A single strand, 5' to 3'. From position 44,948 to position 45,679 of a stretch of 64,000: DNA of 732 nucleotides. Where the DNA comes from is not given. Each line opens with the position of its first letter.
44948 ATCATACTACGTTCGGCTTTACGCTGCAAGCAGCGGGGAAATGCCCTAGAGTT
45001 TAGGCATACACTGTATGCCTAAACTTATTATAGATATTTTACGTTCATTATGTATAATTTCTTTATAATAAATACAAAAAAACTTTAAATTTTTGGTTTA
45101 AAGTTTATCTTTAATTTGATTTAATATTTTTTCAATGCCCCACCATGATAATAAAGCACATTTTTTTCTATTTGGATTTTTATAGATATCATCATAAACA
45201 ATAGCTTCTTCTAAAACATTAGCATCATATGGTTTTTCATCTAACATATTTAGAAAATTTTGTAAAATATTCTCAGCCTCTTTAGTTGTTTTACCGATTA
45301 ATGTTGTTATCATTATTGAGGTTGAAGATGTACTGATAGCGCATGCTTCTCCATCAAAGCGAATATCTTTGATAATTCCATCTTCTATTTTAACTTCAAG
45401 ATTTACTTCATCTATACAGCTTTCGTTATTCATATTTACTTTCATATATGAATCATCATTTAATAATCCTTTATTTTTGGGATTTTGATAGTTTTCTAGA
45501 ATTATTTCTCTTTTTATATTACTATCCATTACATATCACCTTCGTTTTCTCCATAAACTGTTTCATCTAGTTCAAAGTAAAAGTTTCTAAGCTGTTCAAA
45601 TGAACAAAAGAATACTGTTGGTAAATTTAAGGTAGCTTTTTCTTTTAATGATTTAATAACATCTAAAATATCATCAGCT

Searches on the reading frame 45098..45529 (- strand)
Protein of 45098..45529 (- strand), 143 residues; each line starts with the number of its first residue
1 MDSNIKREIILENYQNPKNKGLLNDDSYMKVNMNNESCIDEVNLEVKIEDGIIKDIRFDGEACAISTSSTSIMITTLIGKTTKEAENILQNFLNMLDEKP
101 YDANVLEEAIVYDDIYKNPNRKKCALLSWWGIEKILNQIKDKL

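Call 93: search_protein_families(library=pfam, proteins=[window:45098-45529:-], max_evalue=0.001)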
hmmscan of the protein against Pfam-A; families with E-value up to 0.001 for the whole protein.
window:45098-45529:- (143 aa): 1 family
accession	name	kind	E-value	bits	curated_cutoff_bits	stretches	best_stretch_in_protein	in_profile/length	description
PF01592.21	NifU_N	-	3.1e-20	73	22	1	7-124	3-126/127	NifU-like N terminal domain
